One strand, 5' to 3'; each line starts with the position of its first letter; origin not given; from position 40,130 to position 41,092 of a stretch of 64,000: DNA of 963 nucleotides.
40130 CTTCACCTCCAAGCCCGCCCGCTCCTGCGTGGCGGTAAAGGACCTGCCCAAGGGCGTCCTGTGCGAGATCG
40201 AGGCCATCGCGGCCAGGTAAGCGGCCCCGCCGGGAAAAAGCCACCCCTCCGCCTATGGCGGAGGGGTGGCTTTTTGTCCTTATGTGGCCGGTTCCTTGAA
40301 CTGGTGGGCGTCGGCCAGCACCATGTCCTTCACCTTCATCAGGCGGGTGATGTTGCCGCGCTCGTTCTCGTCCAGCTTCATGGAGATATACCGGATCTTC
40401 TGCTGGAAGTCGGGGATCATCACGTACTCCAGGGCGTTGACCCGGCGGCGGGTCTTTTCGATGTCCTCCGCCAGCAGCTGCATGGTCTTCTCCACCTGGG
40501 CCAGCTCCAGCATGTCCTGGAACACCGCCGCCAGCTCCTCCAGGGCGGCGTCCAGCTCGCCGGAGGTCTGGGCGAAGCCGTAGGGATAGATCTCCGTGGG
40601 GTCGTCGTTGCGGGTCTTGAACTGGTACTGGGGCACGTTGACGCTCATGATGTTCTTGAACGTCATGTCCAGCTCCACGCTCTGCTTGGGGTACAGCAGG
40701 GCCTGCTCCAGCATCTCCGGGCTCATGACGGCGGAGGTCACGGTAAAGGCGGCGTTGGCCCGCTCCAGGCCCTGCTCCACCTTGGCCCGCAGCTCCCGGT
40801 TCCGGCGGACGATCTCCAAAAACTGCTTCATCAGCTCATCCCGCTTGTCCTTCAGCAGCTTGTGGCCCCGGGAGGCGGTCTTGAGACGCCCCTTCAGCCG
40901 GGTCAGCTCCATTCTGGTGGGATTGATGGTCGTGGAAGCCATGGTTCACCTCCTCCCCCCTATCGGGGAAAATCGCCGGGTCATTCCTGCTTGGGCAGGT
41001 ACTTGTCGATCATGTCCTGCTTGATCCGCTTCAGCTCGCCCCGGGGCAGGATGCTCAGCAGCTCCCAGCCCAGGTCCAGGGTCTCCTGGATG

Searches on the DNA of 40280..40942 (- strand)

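Call 27: search_rna_families(source=L094, start=5820, end=6000, threshold=evalue, max_evalue=10, show_alignments=3)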
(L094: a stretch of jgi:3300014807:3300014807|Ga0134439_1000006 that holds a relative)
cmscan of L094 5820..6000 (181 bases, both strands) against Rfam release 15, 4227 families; matches with E-value up to 10: 3.
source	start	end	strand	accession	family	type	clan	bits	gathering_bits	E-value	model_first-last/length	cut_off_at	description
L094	5856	5905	+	RF02831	Scr2736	Gene; sRNA;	-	14.4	43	4.4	1-64/64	no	Streptomyces RNA 2736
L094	5853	5899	+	RF01516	v-snoRNA-1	Gene; snRNA; snoRNA; CD-box;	-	13.4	75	1.6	19-65/65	no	Human herpesvirus 1 small nucleolar RNA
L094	5892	6000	-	RF00449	IRES_HIF1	Cis-reg; IRES;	-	10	110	0.97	109-279/279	5'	HIF-1 alpha IRES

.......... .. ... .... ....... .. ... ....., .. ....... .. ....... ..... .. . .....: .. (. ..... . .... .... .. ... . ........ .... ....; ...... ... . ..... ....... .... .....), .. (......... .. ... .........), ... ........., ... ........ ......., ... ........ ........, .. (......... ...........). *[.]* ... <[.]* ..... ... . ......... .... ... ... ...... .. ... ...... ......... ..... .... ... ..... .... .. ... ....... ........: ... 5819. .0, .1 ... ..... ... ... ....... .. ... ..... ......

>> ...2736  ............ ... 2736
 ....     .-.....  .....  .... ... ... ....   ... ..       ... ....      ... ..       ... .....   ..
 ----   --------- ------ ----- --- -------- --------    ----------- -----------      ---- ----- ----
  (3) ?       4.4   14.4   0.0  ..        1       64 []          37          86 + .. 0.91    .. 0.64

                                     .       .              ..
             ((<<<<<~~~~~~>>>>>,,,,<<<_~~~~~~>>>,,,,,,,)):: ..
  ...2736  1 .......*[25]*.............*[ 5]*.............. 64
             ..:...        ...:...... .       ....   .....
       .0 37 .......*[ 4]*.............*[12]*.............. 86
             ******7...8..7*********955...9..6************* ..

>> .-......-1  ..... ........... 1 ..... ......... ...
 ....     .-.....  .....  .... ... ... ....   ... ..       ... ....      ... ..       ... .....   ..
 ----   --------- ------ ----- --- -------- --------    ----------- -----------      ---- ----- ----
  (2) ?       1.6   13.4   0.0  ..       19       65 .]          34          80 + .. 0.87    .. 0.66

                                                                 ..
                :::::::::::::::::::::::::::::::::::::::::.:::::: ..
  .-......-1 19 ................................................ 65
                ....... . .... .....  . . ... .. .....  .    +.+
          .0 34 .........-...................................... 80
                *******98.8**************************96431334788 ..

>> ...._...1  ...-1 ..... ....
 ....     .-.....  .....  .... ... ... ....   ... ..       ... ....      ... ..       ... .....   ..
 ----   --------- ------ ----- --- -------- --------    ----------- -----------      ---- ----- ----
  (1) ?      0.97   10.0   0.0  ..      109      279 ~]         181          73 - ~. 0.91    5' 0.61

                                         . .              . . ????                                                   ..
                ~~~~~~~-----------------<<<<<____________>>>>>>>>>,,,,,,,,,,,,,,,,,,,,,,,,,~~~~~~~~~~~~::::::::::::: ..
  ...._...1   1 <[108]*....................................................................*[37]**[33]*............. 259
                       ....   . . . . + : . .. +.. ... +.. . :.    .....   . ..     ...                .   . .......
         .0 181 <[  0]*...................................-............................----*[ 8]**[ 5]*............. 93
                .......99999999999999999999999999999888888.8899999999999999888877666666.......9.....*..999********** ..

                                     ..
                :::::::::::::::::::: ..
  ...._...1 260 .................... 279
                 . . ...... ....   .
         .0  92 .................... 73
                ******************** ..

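Call 69: search_rna_families(source=L222, start=5815, end=5995, threshold=evalue, max_evalue=10, show_alignments=2)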
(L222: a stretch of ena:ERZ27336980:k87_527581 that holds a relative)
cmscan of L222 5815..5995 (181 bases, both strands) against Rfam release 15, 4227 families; matches with E-value up to 10: 4.
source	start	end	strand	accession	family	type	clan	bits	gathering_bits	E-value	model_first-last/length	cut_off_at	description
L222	5858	5930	+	RF01482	AdoCbl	Cis-reg; riboswitch;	CL00101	19.6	50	0.12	25-96/149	no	AdoCbl (Cobalamin/B12) riboswitch aptamer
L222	5829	5850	+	RF02136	HTT-AS1_3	Gene; lncRNA;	-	14.3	70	1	39-60/60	no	HTT antisense RNA 1 conserved region 3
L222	5971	5993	+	RF01333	CRISPR-DR20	Gene; CRISPR;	-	13.2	42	4.3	1-36/36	no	CRISPR RNA direct repeat element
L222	5858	5868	+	RF01704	Glutamine-II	Cis-reg; riboswitch;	-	9.4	33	4.4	42-52/60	no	Glutamine-II riboswitch aptamer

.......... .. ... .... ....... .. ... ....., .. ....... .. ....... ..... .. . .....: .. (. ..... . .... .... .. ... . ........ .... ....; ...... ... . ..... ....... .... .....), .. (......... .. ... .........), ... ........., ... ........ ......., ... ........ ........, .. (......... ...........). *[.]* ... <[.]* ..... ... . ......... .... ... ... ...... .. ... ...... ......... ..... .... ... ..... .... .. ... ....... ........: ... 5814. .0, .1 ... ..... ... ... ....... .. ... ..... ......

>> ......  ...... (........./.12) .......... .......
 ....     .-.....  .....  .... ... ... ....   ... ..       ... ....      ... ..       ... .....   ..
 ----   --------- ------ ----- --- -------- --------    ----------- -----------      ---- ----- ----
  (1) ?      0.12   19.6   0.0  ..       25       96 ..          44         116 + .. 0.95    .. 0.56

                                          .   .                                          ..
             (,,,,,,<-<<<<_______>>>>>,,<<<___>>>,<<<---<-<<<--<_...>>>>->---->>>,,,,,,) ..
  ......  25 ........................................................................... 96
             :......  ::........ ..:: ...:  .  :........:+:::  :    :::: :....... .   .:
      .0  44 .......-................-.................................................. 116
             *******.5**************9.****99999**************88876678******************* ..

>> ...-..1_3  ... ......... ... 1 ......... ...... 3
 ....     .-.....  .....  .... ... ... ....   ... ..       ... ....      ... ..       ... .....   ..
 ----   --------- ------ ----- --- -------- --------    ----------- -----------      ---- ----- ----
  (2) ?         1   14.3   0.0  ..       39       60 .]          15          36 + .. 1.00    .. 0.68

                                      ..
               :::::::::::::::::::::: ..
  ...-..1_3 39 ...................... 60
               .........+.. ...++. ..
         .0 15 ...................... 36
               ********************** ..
